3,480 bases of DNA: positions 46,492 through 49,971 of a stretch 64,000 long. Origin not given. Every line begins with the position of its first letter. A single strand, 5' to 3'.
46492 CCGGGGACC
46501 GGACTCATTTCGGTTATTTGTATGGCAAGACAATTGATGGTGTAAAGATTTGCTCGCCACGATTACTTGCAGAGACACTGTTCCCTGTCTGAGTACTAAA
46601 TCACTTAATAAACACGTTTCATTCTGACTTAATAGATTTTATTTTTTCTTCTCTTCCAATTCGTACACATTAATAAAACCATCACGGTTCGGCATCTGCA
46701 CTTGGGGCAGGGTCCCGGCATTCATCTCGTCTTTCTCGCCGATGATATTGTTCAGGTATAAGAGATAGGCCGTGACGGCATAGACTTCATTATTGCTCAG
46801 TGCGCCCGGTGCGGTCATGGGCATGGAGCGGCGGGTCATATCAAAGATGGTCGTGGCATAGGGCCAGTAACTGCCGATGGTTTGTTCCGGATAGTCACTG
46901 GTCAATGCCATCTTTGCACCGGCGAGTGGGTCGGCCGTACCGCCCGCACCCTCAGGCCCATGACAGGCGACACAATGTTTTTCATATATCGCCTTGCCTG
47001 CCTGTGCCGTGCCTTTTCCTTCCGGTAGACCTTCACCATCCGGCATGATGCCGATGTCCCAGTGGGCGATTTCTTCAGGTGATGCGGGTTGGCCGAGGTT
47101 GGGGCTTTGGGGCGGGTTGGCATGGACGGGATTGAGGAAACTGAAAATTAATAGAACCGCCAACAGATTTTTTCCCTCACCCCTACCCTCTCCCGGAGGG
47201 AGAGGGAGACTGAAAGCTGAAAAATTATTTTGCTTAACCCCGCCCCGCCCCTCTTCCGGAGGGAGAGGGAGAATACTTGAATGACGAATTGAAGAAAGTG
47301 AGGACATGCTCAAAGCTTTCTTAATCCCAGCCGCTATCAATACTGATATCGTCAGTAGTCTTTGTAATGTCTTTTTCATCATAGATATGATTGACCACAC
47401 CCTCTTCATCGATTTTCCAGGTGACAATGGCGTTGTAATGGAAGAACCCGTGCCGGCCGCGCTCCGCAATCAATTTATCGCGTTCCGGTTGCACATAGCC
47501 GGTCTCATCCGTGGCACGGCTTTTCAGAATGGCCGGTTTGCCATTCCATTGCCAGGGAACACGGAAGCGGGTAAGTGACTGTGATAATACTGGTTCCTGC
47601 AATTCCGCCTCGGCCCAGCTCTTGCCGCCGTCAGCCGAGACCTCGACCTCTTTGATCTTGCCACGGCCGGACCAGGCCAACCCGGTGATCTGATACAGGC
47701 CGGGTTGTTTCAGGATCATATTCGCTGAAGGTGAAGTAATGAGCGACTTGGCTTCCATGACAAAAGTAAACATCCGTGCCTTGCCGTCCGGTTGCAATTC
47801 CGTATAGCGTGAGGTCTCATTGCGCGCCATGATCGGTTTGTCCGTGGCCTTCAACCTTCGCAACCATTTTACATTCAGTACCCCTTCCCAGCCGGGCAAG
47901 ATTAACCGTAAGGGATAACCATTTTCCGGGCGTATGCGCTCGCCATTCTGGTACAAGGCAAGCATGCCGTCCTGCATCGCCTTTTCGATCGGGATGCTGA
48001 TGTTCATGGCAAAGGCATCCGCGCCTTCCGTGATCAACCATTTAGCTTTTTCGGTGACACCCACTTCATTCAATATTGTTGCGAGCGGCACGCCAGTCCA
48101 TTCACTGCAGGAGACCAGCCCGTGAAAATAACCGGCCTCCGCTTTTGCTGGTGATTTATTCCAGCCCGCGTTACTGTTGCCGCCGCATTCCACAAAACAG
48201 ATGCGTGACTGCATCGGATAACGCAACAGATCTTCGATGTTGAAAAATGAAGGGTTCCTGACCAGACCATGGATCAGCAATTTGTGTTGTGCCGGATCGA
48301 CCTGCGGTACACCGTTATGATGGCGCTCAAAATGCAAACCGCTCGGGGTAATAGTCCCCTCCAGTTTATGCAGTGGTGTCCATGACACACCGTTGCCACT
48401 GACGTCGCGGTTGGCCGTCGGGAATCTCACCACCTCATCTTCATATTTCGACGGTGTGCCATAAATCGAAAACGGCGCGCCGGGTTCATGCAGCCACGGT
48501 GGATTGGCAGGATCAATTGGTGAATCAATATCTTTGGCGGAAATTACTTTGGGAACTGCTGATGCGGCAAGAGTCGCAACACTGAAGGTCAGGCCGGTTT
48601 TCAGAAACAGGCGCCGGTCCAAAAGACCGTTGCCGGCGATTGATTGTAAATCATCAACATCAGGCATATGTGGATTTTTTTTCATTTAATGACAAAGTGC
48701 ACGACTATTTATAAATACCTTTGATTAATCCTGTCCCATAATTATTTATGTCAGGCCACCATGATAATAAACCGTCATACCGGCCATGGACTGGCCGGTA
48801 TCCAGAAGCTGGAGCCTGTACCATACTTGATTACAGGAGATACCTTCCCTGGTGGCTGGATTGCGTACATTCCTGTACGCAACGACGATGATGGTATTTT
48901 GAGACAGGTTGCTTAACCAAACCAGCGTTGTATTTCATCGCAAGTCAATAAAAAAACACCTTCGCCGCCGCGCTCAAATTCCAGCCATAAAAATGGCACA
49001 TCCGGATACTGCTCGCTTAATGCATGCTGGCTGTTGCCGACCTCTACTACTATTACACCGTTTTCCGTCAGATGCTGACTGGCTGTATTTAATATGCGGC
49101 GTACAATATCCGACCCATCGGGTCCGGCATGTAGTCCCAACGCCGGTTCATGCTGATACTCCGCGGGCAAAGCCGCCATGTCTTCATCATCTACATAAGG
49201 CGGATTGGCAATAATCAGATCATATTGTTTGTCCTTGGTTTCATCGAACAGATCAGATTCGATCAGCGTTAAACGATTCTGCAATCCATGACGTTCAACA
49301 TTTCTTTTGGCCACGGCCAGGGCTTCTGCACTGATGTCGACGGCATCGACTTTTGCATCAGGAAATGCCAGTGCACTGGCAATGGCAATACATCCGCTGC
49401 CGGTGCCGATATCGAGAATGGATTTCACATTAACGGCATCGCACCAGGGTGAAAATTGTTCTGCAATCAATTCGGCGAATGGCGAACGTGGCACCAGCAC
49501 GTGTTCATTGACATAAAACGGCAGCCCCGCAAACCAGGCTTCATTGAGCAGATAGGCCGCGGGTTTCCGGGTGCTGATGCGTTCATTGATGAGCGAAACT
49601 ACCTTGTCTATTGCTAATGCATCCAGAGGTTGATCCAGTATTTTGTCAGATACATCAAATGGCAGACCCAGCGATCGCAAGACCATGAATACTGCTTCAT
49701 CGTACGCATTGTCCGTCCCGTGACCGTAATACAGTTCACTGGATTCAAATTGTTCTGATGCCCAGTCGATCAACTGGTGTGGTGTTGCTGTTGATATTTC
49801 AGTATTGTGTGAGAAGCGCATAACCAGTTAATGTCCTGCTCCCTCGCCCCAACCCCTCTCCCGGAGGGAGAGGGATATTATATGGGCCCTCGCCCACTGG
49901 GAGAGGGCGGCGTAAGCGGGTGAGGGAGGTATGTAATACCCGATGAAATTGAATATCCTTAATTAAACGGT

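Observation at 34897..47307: Serial duplication of the cytochrome c gene 3-prime end marks a reused integration hotspot with three stacked islets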

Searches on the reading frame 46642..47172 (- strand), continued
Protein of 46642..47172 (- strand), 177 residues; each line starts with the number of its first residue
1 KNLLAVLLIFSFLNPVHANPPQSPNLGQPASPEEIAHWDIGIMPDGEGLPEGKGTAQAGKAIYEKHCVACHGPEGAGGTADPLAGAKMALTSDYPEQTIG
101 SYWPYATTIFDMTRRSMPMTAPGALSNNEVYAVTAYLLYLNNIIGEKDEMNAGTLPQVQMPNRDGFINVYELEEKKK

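Call 57: find_encoding_contigs(protein=P0022, flank=10000, max_places=4)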
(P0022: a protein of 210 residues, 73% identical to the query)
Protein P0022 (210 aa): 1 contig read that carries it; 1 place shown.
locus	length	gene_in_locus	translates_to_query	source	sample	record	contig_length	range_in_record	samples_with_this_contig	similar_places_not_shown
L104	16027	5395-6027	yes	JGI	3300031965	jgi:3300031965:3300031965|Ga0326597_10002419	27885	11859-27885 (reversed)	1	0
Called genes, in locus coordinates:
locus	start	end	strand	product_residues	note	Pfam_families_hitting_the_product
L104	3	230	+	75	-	?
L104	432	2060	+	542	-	PF01590:GAF, PF13185:GAF_2 (weak), PF01966:HD (faint), PF13487:HD_5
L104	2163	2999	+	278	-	PF13489:Methyltransf_23 (faint), PF03602:Cons_hypoth95 (weak), PF05175:MTS, PF06325:PrmA, PF08242:Methyltransf_12 (weak), PF09445:Methyltransf_15, PF13649:Methyltransf_25, PF13847:Methyltransf_31, +1 more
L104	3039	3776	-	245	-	-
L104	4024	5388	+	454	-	PF00174:Oxidored_molyb, PF03404:Mo-co_dimer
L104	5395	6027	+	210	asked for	PF00034:Cytochrom_C, PF13442:Cytochrome_CBB3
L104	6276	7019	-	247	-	PF12686:DUF3800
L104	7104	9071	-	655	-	PF00580:UvrD-helicase, PF13245:AAA_19, PF13361:UvrD_C, PF01443:Viral_helicase1 (weak), PF13538:UvrD_C_2 (weak)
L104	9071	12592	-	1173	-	PF02384:N6_Mtase (faint), PF07669:Eco57I, PF01555:N6_N4_Mtase (weak)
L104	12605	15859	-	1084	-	PF13091:PLDc_2 (weak), PF04851:ResIII (weak), PF00270:DEAD (faint), PF00176:SNF2-rel_dom, PF00271:Helicase_C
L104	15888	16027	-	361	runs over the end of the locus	PF13784:Fic_N, PF02661:Fic, PF21248:SoFic-like_C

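Call 73: search_protein_families(library=phrogs, proteins=[L010:10908-11921:+, L094:1445-1855:-], max_evalue=0.001)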
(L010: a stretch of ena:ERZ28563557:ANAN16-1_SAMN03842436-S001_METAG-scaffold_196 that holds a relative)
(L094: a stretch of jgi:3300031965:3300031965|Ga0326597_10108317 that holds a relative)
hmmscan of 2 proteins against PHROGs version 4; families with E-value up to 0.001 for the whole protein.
L010:10908-11921:+ (338 aa): 1 family
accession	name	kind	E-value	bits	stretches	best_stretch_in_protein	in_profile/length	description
phrog_7043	-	tail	4.4e-06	26.5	1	59-243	671-819/1077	tail protein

L094:1445-1855:- (136 aa): 0 families

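Call 74: search_protein_families(library=ncbifam, proteins=[L010:10908-11921:+, L094:1445-1855:-], max_evalue=0.001)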
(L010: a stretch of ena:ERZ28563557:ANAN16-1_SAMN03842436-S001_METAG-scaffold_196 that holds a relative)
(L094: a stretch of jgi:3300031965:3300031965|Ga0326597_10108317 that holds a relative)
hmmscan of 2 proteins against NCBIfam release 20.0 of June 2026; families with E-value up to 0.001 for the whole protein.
L010:10908-11921:+ (338 aa): 3 families
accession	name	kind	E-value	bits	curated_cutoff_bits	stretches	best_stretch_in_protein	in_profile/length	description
NF058524.1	6A-MBL_enzyme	equivalog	2.9e-83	279.9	220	1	8-335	1-346/346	anti-phage 6A-MBL system MBL-fold protein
NF041809.1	Avs1a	equivalog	8.2e-11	41.3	420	1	9-138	2-123/387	AVAST type 1 anti-phage system MBL fold metallo-hydrolase Avs1a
TIGR00361.1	ComEC_Rec2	equivalog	0.00067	17.9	190.05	0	181-246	558-615/663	DNA internalization-related competence protein ComEC/Rec2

L094:1445-1855:- (136 aa): 0 families

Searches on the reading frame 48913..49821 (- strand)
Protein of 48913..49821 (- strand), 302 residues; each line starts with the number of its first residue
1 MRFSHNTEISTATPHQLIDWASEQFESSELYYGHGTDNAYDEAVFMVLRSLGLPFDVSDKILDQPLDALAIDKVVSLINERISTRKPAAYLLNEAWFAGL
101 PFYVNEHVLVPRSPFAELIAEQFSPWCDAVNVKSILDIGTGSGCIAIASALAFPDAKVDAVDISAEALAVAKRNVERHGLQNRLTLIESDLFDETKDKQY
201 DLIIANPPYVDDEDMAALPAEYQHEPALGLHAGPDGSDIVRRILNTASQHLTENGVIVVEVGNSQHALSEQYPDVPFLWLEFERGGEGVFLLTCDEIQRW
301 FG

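Call 8: search_protein_families(library=pfam, proteins=[window:48913-49821:-], max_evalue=0.01)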
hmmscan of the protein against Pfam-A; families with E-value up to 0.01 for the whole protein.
window:48913-49821:- (302 aa): 25 families
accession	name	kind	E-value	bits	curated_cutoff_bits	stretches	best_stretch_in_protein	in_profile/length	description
PF05175.20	MTS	-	8e-23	81.4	23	1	132-214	32-113/170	Methyltransferase small domain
PF13847.12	Methyltransf_31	-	3.4e-14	53.2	27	1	133-271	5-121/145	Methyltransferase domain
PF13649.12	Methyltransf_25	-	8.4e-13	49.3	27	1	135-219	1-86/97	Methyltransferase domain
PF06325.19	PrmA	-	8.2e-12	45.6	22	1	133-206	163-233/296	Ribosomal protein L11 methyltransferase (PrmA)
PF08242.18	Methyltransf_12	-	2.4e-10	41.5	30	1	136-206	1-72/98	Methyltransferase domain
PF09445.16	Methyltransf_15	-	2.2e-07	31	22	1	133-208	2-80/165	RNA cap guanine-N2 methyltransferase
PF08241.18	Methyltransf_11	-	3.1e-07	31.4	21.2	1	136-206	1-67/95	Methyltransferase domain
PF03602.21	Cons_hypoth95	-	1.1e-06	28.8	24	1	123-214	33-128/182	Conserved hypothetical protein 95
PF12847.13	Methyltransf_18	-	1.2e-06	29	27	1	132-204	15-87/151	Methyltransferase domain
PF01596.23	Methyltransf_3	-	1.2e-06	28.4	22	1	130-191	43-105/204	O-methyltransferase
PF13489.12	Methyltransf_23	-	1.9e-06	28.1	27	1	123-301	16-154/164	Methyltransferase domain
PF01170.24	UPF0020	-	4.4e-06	27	22.3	1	151-209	48-131/197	RMKL-like, methyltransferase domain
PF00891.24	Methyltransf_2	-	2.7e-05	24.1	22.3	1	128-195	59-124/210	O-methyltransferase domain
PF07669.17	Eco57I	-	3.5e-05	24.4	25.3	1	188-218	60-93/171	Eco57I restriction-modification methylase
PF05971.18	Methyltransf_10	-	6.3e-05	22.9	23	1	117-217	91-195/299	RNA methyltransferase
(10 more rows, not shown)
